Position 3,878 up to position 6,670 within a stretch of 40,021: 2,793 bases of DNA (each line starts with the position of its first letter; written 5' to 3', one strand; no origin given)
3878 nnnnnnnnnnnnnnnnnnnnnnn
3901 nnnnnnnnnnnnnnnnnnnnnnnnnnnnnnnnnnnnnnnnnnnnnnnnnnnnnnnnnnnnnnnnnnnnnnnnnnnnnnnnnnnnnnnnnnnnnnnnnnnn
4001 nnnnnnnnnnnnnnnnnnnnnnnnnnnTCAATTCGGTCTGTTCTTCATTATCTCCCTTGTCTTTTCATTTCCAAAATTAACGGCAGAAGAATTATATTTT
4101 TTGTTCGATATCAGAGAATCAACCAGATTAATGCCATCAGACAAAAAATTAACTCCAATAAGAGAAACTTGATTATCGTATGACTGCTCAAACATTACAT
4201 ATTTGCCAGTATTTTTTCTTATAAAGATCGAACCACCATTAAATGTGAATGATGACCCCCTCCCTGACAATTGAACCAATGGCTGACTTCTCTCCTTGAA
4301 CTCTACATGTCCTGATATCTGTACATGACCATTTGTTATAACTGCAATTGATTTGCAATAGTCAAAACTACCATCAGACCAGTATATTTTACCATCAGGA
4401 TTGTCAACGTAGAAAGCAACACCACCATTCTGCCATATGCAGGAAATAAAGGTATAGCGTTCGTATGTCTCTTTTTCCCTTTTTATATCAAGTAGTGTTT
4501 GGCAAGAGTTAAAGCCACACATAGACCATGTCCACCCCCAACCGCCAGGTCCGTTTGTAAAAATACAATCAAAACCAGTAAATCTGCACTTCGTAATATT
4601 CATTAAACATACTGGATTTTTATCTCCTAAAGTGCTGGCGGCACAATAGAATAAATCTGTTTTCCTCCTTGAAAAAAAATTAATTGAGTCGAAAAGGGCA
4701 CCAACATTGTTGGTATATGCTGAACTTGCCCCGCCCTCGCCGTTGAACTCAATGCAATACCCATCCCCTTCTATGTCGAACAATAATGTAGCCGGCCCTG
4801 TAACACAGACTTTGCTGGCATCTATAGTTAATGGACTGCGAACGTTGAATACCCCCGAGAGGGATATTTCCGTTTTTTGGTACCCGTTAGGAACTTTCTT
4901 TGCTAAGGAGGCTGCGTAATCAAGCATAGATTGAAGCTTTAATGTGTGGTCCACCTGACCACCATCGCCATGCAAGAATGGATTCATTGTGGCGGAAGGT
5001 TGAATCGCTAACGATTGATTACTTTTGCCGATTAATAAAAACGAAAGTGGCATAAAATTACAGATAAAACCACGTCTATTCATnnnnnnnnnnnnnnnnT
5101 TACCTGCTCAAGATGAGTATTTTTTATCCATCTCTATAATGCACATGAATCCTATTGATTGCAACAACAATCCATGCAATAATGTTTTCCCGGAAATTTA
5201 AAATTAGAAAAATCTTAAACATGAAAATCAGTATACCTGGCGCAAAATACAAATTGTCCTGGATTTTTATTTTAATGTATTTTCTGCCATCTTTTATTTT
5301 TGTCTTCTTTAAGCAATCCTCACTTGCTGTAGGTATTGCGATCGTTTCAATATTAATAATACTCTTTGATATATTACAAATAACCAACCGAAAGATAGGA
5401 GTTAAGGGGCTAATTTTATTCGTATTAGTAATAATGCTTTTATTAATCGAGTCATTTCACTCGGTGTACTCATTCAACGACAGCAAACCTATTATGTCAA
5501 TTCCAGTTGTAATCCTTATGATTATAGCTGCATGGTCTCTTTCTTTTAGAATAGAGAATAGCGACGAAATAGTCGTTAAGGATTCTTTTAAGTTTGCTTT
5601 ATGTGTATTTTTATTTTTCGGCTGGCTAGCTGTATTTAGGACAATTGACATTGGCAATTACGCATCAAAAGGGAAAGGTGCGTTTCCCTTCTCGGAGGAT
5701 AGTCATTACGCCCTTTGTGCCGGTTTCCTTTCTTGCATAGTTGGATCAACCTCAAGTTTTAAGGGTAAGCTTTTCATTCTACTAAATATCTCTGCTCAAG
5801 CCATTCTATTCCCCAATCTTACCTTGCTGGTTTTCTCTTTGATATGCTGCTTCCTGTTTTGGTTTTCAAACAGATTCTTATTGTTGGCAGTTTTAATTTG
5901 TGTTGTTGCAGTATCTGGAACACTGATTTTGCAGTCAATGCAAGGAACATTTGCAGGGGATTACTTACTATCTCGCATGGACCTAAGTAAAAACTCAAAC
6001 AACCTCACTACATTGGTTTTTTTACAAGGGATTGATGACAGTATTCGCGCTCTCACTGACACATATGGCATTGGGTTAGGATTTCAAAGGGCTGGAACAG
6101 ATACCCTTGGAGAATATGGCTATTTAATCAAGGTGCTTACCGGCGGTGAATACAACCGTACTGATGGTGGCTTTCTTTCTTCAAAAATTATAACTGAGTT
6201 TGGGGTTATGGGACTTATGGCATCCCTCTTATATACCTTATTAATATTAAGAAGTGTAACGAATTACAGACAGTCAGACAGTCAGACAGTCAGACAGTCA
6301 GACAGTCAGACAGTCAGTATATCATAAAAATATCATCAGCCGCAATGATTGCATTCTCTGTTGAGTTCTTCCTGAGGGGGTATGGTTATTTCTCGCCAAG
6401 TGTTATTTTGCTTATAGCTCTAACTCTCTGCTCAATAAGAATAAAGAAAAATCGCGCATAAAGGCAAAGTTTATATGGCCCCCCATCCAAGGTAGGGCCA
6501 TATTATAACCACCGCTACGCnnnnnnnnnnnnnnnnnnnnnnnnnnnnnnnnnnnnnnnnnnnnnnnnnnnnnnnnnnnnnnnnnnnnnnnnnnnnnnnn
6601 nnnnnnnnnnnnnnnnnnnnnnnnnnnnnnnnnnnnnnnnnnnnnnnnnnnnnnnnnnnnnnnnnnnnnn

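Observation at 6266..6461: Octanucleotide tandem repeat at the 3' end of the Wzy-like gene can switch its C-terminus: putative phase-variable conversion gene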

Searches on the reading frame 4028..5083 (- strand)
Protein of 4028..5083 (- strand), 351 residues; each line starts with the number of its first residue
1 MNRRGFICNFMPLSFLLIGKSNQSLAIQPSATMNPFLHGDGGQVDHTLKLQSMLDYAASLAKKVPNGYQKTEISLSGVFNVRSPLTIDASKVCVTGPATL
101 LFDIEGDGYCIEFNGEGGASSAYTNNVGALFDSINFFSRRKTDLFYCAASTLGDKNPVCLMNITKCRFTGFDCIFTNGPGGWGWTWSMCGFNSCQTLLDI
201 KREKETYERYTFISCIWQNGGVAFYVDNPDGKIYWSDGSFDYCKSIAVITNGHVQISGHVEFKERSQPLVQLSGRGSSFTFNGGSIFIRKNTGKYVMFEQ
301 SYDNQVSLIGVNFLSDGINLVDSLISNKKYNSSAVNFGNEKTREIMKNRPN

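Call 7: search_protein_families(library=pfam, proteins=[window:4028-5083:-], max_evalue=0.1)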
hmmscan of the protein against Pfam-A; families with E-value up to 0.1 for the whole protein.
window:4028-5083:- (351 aa): 0 families

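Call 19: search_protein_families(library=phrogs, proteins=[window:4028-5083:-], max_evalue=0.01)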
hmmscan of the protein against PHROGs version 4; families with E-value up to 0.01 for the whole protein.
window:4028-5083:- (351 aa): 0 families

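Call 20: search_protein_families(library=ncbifam, proteins=[window:4028-5083:-], max_evalue=1)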
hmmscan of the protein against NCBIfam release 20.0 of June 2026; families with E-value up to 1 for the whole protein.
window:4028-5083:- (351 aa): 1 family
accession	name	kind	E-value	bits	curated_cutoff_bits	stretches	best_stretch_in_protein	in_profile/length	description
TIGR03520.1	GldE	subfamily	0.055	12.5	376.05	1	296-349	144-200/408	gliding motility-associated protein GldE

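Call 50: find_homologous_proteins(query=window:4028-5083:-)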
Query window:4028-5083:- (351 aa): 15 proteins with E <= 0.001 among 1077 candidates.
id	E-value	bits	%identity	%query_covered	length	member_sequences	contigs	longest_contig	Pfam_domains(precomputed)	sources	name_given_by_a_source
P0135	7.4e-240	813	100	100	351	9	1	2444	-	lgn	-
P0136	1.9e-207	707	85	100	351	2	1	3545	-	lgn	-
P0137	2.0e-205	700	86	100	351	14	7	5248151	-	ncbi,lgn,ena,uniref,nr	ncbi:hypothetical protein RAF48_15815 [Klebsiella pneumoniae]|uniref:hypothetical protein n=1 Tax=Kl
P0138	2.0e-162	558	67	99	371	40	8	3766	-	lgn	-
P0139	1.3e-118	414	59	88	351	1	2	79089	-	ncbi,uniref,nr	ncbi:hypothetical protein [Serratia sp. PL7]|uniref:hypothetical protein n=1 Tax=Serratia sp. PL7 Ta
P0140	4.1e-103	363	46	99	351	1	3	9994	-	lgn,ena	-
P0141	1.5e-97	345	45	99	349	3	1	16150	-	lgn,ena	-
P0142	1.9e-97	345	49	99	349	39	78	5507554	-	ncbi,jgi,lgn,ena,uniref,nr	ncbi:hypothetical protein ACXH4D_002906 [Klebsiella variicola]|jgi:hypothetical protein|uniref:hypot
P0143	2.0e-96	341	46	99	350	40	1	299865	-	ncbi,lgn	ncbi:hypothetical protein WJB62_000500 [Klebsiella pneumoniae]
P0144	7.4e-95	336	45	99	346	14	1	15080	-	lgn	-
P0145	2.0e-93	332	47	94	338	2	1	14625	-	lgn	-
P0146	5.0e-88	314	45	91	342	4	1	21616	-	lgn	-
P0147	1.5e-85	306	44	97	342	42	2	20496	-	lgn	-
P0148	4.3e-85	304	43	95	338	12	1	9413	-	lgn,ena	-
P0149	4.3e-81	291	47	78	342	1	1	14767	-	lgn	-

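Call 59: predict_structure(alignment_id=A2)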
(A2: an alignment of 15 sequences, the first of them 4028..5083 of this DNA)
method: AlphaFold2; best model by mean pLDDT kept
length: 351 residues; sequences in the alignment: 15
mean_pLDDT: 84.2   pTM: 0.82
mean pLDDT of the five models: 84.2, 83.9, 83.0, 82.9, 82.6
residues with pLDDT >= 90: 213; 70-90: 82; 50-70: 21; < 50: 35
segments of 3 or more residues with pLDDT < 50: 1-31
pLDDT, mean of each block of 10 residues (from residue 1): 33 32 32 78 94 95 81 96 92 95 89 72 59 97 88 61 95 92 92 97 84 97 96 96 96 97 90 96 93 88 97 88 91 91 81 61
secondary structure, 60 per line:
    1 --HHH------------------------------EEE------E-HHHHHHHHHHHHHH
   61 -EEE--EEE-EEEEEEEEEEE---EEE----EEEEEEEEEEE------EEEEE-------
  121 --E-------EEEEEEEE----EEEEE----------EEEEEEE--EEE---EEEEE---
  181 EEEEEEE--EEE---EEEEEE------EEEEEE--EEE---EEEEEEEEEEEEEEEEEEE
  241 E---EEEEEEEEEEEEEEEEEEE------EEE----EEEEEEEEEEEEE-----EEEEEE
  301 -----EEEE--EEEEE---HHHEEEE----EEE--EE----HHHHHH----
elements in order: E36-38 H47-60 E62-64 E67-69 E71-81 E85-87 E92-102 E109-113 E131-138 E143-147 E158-164 E167-169 E173-177 E181-187 E190-192 E196-201 E208-213 E216-218 E222-241 E245-263 E270-272 E277-289 E295-300 E306-309 E312-316 E323-326 E331-333 H342-347

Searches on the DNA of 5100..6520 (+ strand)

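Call 4: search_dna_similar(query=window:5100-6520:+, collection=ecoli_genomes, mode=near, max_rows=40)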
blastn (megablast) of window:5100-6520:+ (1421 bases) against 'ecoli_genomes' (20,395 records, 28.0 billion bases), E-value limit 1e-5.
No match.

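Call 5: search_dna_similar(query=window:5100-6520:+, collection=phages, mode=near, max_rows=40)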
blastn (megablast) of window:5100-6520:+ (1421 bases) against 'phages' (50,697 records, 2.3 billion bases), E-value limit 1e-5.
No match.
